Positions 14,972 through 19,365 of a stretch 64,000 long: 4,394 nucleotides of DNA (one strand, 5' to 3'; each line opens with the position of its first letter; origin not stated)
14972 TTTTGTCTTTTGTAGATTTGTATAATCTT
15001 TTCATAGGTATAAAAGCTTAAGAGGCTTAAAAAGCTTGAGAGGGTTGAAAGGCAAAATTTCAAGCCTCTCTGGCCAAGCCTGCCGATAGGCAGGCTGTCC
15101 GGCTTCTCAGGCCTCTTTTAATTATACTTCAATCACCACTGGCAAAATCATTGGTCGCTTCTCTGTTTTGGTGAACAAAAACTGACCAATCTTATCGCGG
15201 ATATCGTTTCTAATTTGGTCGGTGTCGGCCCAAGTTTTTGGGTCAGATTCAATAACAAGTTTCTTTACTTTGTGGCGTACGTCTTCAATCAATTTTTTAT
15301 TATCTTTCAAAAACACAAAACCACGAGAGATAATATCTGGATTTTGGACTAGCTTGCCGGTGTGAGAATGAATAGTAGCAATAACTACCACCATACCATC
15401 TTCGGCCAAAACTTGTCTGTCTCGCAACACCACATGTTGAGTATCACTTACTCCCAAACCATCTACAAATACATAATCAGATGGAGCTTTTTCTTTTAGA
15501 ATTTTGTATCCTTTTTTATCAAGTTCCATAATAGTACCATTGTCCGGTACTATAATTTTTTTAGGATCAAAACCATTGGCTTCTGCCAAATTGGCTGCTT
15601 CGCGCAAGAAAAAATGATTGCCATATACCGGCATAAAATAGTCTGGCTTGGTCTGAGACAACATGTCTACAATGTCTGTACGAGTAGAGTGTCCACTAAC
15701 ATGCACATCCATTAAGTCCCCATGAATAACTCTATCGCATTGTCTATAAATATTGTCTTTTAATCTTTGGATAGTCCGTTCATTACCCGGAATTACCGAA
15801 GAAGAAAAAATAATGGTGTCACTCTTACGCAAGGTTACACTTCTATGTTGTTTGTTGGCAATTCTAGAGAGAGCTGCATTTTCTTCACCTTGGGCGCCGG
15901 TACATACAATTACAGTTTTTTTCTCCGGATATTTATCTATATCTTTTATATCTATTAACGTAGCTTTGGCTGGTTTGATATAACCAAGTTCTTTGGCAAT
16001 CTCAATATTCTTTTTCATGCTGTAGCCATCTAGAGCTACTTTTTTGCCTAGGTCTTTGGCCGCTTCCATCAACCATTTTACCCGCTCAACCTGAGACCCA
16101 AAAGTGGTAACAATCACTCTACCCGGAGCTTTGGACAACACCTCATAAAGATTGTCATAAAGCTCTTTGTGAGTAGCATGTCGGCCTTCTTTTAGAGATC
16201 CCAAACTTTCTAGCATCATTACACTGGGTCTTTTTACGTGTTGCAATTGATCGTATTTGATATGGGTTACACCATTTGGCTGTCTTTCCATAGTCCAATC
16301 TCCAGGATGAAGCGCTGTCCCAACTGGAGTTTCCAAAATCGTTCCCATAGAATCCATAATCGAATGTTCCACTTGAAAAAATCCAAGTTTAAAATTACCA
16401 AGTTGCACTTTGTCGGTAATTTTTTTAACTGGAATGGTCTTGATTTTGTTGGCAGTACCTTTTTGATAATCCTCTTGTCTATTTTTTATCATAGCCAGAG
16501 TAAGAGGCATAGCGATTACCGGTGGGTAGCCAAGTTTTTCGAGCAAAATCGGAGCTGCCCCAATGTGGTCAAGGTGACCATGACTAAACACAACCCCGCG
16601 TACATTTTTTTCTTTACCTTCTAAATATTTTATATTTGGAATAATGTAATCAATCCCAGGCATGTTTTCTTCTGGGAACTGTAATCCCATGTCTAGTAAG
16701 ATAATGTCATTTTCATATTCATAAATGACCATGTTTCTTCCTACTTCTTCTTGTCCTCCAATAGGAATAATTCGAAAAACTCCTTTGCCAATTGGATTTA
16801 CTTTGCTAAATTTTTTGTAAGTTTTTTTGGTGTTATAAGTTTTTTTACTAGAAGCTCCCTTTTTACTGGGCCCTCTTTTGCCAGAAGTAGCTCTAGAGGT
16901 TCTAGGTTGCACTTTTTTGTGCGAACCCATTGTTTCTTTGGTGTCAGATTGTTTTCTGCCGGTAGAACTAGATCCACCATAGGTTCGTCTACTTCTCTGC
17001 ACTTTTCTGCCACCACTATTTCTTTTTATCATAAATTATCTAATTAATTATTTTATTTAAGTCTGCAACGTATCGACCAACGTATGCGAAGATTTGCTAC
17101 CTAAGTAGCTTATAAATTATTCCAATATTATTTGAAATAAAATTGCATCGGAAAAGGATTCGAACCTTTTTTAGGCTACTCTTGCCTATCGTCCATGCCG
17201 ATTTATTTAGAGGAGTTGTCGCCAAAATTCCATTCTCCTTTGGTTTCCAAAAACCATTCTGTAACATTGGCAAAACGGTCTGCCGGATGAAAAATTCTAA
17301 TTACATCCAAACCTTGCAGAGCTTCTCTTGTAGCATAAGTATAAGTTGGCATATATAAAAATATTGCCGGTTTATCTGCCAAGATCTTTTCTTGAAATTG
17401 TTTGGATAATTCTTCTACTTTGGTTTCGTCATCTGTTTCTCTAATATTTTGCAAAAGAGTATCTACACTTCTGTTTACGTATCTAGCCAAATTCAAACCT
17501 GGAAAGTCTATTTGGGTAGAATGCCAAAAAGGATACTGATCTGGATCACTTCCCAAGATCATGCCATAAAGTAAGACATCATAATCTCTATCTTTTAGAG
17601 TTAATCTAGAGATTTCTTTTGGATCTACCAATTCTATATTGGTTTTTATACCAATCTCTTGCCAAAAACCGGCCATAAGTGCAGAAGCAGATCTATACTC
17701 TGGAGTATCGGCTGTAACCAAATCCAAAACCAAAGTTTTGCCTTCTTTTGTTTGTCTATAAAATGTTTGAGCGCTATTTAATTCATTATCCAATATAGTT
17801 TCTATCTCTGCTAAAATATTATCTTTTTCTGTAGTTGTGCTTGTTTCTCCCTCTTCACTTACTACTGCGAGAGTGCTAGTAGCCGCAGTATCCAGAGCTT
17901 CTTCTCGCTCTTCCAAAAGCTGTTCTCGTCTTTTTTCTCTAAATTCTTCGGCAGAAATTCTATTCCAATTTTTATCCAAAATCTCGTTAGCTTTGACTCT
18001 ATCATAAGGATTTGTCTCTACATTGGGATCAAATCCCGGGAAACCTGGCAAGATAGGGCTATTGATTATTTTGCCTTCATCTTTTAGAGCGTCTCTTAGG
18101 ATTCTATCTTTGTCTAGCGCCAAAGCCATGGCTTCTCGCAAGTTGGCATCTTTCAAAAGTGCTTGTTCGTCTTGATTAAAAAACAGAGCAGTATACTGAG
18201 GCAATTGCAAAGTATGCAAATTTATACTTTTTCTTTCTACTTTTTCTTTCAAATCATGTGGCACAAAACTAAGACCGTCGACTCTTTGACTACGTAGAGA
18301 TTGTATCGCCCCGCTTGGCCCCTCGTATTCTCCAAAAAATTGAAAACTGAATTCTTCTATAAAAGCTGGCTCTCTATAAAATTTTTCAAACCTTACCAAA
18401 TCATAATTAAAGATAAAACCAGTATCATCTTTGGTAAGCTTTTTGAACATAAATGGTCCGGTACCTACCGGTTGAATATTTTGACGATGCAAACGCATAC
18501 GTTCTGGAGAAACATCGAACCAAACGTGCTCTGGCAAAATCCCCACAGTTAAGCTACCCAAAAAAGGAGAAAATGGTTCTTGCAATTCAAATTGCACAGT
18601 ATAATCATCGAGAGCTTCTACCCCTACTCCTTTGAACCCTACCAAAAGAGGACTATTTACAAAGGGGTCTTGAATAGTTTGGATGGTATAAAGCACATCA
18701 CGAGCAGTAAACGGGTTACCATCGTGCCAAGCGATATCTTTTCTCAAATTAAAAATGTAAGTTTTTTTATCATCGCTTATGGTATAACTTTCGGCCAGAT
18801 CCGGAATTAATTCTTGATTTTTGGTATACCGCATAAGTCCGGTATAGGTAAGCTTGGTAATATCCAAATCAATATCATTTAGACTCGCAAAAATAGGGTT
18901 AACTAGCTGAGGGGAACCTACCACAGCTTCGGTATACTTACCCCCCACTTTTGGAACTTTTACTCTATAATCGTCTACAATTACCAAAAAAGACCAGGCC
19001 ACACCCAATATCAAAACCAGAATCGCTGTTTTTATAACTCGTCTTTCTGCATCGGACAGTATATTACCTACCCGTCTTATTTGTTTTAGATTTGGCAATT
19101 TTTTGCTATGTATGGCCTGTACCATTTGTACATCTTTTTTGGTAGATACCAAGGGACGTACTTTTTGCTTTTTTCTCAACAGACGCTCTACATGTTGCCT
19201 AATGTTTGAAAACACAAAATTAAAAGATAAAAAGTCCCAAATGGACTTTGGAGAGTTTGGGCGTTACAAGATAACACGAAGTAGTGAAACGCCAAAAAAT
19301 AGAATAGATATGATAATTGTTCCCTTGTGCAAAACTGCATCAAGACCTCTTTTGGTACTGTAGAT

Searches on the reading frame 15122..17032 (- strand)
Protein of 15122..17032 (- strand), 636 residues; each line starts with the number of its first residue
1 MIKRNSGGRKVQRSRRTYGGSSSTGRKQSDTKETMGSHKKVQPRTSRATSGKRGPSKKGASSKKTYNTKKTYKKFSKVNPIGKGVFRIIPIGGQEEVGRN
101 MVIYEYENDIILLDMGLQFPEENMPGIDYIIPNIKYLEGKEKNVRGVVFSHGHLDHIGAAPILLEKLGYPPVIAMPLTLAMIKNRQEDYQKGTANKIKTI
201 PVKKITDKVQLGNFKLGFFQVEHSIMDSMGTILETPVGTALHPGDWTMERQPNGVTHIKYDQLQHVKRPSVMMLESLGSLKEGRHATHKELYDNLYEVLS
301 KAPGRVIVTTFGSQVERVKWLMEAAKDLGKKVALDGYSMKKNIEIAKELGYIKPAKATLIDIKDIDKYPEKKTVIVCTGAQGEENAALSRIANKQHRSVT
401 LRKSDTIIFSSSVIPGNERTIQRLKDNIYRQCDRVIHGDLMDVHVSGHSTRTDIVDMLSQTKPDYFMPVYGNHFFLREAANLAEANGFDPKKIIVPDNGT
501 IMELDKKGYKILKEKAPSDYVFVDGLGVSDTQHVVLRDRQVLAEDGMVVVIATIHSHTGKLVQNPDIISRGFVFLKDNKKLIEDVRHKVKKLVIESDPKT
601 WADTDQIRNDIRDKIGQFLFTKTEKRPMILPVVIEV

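Call 72: search_protein_families(library=pfam, proteins=[window:15122-17032:-], max_evalue=0.001)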
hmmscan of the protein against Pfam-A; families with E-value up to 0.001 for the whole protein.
window:15122-17032:- (636 aa): 5 families
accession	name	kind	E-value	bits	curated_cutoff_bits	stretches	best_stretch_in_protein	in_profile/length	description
PF22505.1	RNase_J_b_CASP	-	7.2e-45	152.3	27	1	304-426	2-124/126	Ribonuclease J, beta-CASP domain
PF17770.6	RNase_J_C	-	2e-31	109.4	23.8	1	535-636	1-102/102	Ribonuclease J C-terminal domain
PF00753.33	Lactamase_B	-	4.4e-11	43.5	22.7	1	98-245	5-149/196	Metallo-beta-lactamase superfamily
PF12706.13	Lactamase_B_2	-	2.6e-05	24.4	27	1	142-247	29-144/200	Beta-lactamase superfamily domain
PF07521.17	RMMBL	-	3.3e-05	24.2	21.6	1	443-491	11-58/63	Zn-dependent metallo-hydrolase RNA specificity domain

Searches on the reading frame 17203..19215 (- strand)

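Call 72: search_protein_families(library=pfam, proteins=[window:17203-19215:-], max_evalue=0.001)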
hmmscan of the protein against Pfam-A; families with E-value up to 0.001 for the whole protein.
window:17203-19215:- (670 aa): 1 family
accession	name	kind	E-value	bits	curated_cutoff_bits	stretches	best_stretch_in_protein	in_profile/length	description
PF00496.27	SBP_bac_5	-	7.5e-65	219.9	32.4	1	135-565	1-359/368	Bacterial extracellular solute-binding proteins, family 5 Middle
